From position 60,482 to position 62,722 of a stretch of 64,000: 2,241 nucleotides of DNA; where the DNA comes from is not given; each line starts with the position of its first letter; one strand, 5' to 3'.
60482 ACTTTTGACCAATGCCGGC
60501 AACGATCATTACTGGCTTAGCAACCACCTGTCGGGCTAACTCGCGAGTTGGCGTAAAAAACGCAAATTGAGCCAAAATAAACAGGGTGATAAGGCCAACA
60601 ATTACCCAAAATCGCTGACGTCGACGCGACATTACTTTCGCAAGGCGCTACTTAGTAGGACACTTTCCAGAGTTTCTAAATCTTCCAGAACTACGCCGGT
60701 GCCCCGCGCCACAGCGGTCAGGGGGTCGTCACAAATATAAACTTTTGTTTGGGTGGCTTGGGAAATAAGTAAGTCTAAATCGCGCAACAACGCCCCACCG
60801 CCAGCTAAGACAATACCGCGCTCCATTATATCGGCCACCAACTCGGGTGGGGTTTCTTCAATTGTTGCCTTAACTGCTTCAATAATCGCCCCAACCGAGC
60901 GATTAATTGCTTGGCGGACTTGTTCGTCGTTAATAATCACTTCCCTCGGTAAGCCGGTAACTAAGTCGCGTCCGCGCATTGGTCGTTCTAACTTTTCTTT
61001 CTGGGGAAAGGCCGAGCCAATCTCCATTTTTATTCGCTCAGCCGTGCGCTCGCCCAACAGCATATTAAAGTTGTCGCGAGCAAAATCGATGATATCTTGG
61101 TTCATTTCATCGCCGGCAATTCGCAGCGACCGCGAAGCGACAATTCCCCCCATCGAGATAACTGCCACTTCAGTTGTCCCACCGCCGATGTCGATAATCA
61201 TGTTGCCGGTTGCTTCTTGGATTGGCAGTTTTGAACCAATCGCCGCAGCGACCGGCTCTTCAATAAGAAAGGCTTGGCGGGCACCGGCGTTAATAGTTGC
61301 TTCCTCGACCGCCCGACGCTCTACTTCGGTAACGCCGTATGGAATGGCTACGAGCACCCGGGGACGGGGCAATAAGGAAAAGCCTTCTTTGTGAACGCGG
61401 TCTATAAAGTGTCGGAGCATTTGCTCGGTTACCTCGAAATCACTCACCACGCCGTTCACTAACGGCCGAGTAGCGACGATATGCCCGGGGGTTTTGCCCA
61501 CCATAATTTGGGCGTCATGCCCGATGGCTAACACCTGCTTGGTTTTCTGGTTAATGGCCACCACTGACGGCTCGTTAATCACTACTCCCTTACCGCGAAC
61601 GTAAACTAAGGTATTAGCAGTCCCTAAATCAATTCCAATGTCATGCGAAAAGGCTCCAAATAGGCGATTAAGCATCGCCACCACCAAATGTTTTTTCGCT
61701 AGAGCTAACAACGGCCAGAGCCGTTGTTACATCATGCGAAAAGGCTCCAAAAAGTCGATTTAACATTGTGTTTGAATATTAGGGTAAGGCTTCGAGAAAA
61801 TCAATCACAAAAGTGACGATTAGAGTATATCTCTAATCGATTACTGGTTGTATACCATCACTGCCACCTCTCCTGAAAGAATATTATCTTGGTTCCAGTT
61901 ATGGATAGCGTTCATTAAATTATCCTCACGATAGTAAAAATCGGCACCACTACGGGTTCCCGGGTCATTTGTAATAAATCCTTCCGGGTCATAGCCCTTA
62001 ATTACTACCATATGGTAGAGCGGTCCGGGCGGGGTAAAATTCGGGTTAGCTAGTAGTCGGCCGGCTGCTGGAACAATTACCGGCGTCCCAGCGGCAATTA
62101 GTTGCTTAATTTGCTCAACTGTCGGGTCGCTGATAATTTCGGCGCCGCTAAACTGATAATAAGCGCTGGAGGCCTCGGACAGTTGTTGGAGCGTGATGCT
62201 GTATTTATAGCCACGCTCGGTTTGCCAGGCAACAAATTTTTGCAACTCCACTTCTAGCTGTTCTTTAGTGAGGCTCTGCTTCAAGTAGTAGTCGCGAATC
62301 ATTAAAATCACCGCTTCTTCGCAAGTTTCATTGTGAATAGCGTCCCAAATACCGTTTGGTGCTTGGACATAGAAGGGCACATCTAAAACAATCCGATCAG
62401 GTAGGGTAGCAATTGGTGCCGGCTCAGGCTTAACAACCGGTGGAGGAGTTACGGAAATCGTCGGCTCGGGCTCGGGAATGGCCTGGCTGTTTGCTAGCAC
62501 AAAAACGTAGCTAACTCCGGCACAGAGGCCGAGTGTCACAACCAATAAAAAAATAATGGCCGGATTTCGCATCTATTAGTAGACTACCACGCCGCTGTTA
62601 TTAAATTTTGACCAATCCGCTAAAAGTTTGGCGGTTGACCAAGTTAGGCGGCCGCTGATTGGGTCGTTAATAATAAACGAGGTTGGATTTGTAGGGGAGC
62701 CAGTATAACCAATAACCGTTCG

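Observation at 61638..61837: Leader ORF re-encoding the MreB N-terminal amphipathic helix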

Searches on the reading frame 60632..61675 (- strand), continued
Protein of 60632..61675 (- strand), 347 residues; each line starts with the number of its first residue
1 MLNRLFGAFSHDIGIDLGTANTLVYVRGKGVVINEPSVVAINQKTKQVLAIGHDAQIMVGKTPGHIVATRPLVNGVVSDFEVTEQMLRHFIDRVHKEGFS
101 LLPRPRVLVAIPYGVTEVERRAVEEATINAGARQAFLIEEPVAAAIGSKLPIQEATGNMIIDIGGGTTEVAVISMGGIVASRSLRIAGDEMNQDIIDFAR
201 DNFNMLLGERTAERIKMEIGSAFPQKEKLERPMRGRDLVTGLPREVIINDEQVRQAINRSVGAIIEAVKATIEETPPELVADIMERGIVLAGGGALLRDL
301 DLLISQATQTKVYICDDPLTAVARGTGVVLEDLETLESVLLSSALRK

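Call 21: find_encoding_contigs(protein=P0004, flank=2000, max_places=3)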
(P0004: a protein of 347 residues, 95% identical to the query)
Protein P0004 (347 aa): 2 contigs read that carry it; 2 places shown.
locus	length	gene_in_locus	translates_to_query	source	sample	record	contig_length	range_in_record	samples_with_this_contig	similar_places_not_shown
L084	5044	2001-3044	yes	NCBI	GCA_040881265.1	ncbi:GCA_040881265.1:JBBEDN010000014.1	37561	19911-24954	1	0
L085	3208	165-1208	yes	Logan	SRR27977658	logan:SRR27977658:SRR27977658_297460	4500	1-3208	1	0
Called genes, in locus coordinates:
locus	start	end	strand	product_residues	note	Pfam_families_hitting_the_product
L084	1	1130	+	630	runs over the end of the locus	PF13205:Big_5, PF13529:Peptidase_C39_2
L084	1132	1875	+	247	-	PF13529:Peptidase_C39_2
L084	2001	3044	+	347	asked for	PF06723:MreB_Mbl, PF00022:Actin (weak), PF00012:HSP70, PF11104:PilM_2 (faint), PF14450:FtsA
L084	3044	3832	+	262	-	PF04085:MreC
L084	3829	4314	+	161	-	-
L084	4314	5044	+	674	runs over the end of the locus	PF03717:PBP_dimer, PF00905:Transpeptidase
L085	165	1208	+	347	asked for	PF06723:MreB_Mbl, PF00022:Actin (weak), PF00012:HSP70, PF11104:PilM_2 (faint), PF14450:FtsA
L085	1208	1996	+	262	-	PF04085:MreC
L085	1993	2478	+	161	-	-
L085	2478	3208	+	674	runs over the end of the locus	PF03717:PBP_dimer, PF00905:Transpeptidase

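Call 22: find_encoding_contigs(protein=P0006, flank=2000, max_places=3)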
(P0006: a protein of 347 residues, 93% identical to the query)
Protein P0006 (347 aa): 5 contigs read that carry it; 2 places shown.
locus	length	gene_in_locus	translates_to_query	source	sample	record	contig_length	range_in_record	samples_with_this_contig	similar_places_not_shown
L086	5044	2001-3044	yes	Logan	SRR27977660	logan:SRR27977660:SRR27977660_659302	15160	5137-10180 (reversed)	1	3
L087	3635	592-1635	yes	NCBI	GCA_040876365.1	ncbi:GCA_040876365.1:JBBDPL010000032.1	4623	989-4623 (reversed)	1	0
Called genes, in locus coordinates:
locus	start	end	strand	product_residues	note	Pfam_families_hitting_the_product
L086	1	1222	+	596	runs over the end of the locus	PF17964:Big_10 (faint), PF13205:Big_5, PF13529:Peptidase_C39_2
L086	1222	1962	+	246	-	PF13529:Peptidase_C39_2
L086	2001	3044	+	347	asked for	PF06723:MreB_Mbl, PF00022:Actin (faint), PF00012:HSP70 (weak), PF11104:PilM_2 (faint), PF14450:FtsA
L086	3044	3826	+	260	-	PF04085:MreC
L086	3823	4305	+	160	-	-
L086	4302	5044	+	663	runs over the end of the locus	PF03717:PBP_dimer, PF00905:Transpeptidase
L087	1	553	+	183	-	PF13529:Peptidase_C39_2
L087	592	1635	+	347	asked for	PF06723:MreB_Mbl, PF00022:Actin (faint), PF00012:HSP70 (weak), PF11104:PilM_2 (faint), PF14450:FtsA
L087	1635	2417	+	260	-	PF04085:MreC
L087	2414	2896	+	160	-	-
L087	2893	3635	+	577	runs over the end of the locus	PF03717:PBP_dimer, PF00905:Transpeptidase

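Call 26: find_encoding_contigs(protein=P0021, flank=2000, max_places=3)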
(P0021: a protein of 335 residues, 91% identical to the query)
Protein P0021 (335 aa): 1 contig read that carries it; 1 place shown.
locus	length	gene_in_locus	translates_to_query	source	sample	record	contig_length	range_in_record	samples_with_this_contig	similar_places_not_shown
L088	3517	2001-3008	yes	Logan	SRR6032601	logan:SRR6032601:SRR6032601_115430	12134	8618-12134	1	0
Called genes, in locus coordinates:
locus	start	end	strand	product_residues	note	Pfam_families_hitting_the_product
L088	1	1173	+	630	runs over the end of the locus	PF17964:Big_10 (faint), PF13205:Big_5, PF13529:Peptidase_C39_2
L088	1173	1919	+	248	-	PF13529:Peptidase_C39_2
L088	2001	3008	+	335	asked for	PF00022:Actin (weak), PF06723:MreB_Mbl, PF00012:HSP70 (weak), PF11104:PilM_2 (faint), PF14450:FtsA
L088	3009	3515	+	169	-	?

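Call 27: find_encoding_contigs(protein=P0007, flank=2000, max_places=3)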
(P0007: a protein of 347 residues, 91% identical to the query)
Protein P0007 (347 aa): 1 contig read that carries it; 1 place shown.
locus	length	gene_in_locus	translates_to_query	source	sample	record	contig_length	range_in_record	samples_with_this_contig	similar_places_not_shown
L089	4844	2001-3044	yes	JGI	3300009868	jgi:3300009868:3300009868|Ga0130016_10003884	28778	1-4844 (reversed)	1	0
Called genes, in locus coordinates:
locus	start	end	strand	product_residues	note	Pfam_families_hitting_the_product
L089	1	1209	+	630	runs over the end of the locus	PF17964:Big_10 (faint), PF13205:Big_5, PF13529:Peptidase_C39_2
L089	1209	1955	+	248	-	PF13529:Peptidase_C39_2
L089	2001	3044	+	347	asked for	PF06723:MreB_Mbl, PF00022:Actin (weak), PF00012:HSP70 (weak), PF11104:PilM_2 (faint), PF14450:FtsA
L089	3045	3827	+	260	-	PF04085:MreC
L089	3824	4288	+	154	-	-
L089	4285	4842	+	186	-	?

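Call 28: find_encoding_contigs(protein=P0005, flank=2000, max_places=3)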
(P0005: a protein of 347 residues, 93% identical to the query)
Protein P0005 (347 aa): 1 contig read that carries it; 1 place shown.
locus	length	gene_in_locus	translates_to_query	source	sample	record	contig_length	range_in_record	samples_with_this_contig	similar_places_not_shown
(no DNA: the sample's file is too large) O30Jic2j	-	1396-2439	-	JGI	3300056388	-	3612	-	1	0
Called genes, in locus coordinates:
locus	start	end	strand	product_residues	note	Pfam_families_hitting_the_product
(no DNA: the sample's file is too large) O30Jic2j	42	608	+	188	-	PF13529:Peptidase_C39_2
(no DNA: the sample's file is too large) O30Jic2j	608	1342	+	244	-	PF13529:Peptidase_C39_2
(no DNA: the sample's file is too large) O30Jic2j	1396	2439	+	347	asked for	PF06723:MreB_Mbl, PF00022:Actin (weak), PF00012:HSP70 (weak), PF11104:PilM_2 (faint), PF14450:FtsA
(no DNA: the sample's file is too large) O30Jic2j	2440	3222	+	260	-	PF04085:MreC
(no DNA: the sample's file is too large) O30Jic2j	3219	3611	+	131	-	?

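Call 29: find_encoding_contigs(protein=P0009, flank=2000, max_places=3)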
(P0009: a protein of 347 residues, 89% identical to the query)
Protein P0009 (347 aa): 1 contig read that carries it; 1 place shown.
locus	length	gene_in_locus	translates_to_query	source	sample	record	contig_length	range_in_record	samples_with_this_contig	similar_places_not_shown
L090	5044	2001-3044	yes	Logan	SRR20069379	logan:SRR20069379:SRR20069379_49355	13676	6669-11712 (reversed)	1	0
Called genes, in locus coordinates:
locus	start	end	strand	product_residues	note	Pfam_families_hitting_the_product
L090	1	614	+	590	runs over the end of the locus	-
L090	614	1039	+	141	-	PF03652:RuvX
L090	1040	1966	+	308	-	PF02618:YceG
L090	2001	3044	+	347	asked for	PF06723:MreB_Mbl, PF00022:Actin (weak), PF00012:HSP70 (weak), PF11104:PilM_2 (faint), PF14450:FtsA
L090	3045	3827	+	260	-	PF04085:MreC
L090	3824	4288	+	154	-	-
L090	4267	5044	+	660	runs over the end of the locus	PF03717:PBP_dimer, PF00905:Transpeptidase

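Call 33: find_encoding_contigs(protein=P0010, flank=2000, max_places=3)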
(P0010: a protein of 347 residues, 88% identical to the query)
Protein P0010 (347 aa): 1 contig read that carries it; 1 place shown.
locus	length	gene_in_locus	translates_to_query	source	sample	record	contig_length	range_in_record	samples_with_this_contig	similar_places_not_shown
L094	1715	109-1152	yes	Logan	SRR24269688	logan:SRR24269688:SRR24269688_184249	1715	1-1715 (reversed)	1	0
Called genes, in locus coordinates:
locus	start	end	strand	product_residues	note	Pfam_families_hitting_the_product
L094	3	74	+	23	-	?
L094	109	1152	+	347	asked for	PF06723:MreB_Mbl, PF00022:Actin (weak), PF00012:HSP70 (weak), PF11104:PilM_2 (faint), PF14450:FtsA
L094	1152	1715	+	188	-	?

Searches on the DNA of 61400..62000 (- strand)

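Call 7: search_rna_families(source=window, start=61400, end=62000, threshold=evalue, max_evalue=10)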
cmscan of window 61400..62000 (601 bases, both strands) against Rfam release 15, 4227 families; matches with E-value up to 10: 1.
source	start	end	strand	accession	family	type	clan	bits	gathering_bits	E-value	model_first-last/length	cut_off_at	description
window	61487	61523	-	RF02975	DUF3800-XI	Gene; sRNA;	-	14.5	37.8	1.1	1-48/48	no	DUF3800-XI RNA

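Call 61: build_rna_model(alignment_id=A2, structure=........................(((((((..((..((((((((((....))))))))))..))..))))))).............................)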
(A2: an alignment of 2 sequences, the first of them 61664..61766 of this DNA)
Model R1 built from alignment A2 (2 sequences, 103 columns); structure: as given.
model positions 103; base pairs 19; branch points 0; effective number of sequences 1.11; information 0.59 bits per position. Calibrated on 0.2 Mb of random sequence (short: E-values are rough).
structure used (alignment columns):
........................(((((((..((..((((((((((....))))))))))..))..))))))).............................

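Call 62: search_with_rna_model(model_id=R1, sources=[window, L001, L002, L003, L004, L005, L006, L007, L008, L009, L010, L011, L012, L013, L014, L015, L016, L017, L018, L019, L020, L021, L022, L023, L024, L025, L026, L027, L028, L029, L030, L031, L032, L033, L034, L035, L036, L037, L038, L039, L040, L041, L042, L043, L044, L045, L046, L047, L048, L049, L050, L051, L052, L053, L054, L055, L056, L057, L058, L059, L060, L061, L062, L063, L064, L065, L066, L067, L068, L069, L070, L071, L072, L073, L074, L075, L076, L077, L078, L079, L080, L082, L083, L084, L085, L086, L087, L088, L089, L090, L094], max_evalue=1)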
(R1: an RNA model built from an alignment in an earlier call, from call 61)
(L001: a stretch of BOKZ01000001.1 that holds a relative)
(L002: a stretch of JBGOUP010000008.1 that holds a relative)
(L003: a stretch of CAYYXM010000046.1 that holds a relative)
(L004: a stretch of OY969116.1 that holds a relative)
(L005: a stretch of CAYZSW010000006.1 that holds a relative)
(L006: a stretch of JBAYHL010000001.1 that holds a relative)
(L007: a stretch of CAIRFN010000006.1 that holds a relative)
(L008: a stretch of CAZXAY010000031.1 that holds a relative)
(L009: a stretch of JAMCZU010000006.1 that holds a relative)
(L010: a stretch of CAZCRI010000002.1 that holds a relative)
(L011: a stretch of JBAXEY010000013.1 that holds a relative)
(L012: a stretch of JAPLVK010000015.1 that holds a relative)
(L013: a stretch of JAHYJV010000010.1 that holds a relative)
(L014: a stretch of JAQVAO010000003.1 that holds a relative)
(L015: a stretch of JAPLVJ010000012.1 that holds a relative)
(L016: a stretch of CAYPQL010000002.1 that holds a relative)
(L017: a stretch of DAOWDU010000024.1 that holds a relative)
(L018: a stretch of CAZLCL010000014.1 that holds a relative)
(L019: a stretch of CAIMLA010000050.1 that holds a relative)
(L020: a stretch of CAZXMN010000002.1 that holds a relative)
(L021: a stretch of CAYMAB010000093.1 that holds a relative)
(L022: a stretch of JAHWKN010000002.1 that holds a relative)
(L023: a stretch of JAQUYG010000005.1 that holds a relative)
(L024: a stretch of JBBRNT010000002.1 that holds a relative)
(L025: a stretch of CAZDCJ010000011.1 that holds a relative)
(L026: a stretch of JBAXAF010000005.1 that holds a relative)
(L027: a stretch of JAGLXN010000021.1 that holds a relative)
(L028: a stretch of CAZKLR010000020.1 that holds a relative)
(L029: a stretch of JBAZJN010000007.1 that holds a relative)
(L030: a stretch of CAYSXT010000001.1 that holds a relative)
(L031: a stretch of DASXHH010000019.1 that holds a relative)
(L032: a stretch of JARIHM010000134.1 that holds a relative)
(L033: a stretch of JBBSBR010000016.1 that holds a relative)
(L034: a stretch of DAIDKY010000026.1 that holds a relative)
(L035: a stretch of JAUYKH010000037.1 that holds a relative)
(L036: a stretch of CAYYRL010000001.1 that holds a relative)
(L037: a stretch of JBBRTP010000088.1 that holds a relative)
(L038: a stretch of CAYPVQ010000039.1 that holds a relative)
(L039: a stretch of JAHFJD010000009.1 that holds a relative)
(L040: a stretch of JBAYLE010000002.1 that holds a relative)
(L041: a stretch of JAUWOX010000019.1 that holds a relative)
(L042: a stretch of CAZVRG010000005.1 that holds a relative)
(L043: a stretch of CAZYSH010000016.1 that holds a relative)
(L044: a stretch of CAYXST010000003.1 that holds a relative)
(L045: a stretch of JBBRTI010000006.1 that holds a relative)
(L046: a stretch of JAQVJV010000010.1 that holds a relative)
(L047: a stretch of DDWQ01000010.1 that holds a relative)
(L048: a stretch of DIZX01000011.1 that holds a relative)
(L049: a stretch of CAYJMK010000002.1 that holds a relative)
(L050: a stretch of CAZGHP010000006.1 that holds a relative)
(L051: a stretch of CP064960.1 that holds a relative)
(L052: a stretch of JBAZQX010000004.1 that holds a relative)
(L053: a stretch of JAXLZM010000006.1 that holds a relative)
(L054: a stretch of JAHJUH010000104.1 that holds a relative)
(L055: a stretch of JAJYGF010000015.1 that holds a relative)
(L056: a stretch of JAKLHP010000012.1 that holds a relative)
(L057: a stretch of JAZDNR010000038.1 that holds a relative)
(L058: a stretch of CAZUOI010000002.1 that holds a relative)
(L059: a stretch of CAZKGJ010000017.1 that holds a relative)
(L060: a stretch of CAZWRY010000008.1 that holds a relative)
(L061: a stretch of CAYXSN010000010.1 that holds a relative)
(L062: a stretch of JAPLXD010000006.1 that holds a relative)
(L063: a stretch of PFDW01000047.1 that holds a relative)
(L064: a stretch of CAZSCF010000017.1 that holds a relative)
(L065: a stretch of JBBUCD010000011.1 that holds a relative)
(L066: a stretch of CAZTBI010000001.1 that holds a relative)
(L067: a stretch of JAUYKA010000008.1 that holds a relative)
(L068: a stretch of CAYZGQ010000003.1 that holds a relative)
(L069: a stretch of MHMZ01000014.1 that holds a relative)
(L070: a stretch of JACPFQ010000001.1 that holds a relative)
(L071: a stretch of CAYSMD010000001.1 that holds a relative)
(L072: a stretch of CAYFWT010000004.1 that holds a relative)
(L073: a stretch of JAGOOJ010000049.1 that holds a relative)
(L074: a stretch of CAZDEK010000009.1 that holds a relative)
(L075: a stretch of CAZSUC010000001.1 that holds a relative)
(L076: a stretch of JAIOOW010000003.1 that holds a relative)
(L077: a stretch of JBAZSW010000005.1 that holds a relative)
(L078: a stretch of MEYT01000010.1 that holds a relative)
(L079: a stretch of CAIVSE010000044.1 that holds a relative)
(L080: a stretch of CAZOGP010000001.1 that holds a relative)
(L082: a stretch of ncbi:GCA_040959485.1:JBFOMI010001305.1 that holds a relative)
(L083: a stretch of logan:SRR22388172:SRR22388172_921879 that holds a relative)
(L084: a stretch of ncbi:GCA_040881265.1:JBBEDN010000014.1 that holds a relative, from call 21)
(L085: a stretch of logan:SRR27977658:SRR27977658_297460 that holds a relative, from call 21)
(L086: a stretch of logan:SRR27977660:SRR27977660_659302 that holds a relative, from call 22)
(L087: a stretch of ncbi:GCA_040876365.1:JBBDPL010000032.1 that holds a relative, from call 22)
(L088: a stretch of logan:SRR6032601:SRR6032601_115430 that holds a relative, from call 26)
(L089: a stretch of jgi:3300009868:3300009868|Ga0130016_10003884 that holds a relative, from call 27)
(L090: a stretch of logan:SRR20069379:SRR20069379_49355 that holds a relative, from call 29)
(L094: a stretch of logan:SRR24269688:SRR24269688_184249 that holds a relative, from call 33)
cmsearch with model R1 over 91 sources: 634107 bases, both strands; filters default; matches with E-value up to 1: 15.
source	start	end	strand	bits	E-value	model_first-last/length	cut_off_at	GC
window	61664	61766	-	126.1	9.6e-30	1-103/103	no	0.45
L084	1913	2012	+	121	2.3e-28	1-103/103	no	0.46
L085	77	176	+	121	2.3e-28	1-103/103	no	0.46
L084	1913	2009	-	34.5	2.2e-05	1-103/103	no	0.45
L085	77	173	-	34.5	2.2e-05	1-103/103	no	0.45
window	61693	61742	+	33.4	4.2e-05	25-74/103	no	0.46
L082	2001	2129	+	28.6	0.00078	1-103/103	no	0.46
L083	2001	2129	+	25.2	0.0064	1-103/103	no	0.48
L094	109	220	+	24.5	0.0095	1-103/103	no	0.41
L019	3001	3085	+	23.4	0.019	1-103/103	no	0.33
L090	2001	2112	+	21.6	0.056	1-103/103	no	0.47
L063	660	732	+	17.9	0.54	1-103/103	no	0.33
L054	3001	3073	+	17.4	0.75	1-103/103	no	0.27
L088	1965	2076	+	17.2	0.84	1-103/103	no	0.51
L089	2001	2112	+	17.2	0.84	1-103/103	no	0.51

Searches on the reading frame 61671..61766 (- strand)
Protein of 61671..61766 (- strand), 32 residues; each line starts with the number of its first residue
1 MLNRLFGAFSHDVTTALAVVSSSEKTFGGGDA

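Call 53: search_protein_families(library=pfam, proteins=[window:61671-61766:-], max_evalue=10)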
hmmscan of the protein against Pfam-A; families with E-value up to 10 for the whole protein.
seq(32 aa): 1 family
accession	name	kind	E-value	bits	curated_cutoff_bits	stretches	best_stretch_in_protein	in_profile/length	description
PF17837.6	4PPT_N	-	0.22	12.1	27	1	5-21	52-68/68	4'-phosphopantetheinyl transferase N-terminal domain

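Call 63: list_cluster_members(proteins=[window:61671-61766:-, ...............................])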
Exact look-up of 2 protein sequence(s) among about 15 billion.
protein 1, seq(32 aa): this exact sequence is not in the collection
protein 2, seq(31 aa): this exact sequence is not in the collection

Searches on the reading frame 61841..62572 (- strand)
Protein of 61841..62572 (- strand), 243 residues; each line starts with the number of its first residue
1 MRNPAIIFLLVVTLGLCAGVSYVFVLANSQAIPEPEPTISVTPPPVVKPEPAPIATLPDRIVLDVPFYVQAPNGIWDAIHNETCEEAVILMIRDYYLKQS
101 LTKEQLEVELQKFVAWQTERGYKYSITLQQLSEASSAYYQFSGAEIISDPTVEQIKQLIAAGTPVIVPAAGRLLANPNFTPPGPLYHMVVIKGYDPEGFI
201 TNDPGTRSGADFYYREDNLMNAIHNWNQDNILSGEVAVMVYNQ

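Call 68: find_homologous_proteins(query=window:61841-62572:-, max_evalue=1e-40)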
Query window:61841-62572:- (243 aa): 302 proteins with E <= 1e-40 among 1407 candidates; the best 120 are listed.
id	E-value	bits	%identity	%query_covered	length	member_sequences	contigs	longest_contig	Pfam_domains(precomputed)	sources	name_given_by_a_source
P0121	1.5e-159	547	100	100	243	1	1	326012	PF13529.14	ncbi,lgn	-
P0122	1.3e-115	403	72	100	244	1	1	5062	PF13529.14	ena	-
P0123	4.3e-111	388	70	100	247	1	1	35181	PF13529.14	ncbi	-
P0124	2.4e-108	379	71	99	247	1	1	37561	PF13529.14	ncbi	ncbi:MAG: C39 family peptidase [Patescibacteria group bacterium]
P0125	9.1e-104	364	68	99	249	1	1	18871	PF13529.14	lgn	-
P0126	2.7e-78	281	53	99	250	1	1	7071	PF13529.14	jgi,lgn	-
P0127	1.8e-74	268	51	98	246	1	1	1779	PF13529.14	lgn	-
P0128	2.1e-72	261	53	95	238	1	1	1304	PF13529.14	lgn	-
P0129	1.9e-71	258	51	97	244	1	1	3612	PF13529.14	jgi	jgi:hypothetical protein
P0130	3.1e-70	254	49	99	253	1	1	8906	PF13529.14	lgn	-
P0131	4.1e-70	254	51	100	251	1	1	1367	PF13529.14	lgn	-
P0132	9.0e-70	253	49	100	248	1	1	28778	PF13529.14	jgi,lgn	-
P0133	8.2e-67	243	49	99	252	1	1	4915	PF13529.14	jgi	-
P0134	1.4e-65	239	52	89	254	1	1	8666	PF13529.14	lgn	-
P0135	2.6e-65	238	49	97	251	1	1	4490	PF13529.14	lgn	-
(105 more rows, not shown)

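Call 69: find_encoding_contigs(protein=P0122, flank=3000, max_places=3)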
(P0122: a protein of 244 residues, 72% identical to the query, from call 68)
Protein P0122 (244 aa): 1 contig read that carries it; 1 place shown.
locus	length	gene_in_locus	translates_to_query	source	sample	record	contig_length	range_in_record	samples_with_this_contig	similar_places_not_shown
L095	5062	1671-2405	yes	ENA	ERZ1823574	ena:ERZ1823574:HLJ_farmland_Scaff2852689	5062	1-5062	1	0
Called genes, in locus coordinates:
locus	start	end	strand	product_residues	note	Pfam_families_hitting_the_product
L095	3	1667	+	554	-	?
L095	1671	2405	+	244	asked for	PF13529:Peptidase_C39_2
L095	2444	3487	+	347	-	PF06723:MreB_Mbl, PF00022:Actin (weak), PF00012:HSP70 (weak), PF11104:PilM_2 (faint), PF14450:FtsA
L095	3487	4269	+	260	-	PF04085:MreC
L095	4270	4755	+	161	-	-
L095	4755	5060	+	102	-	?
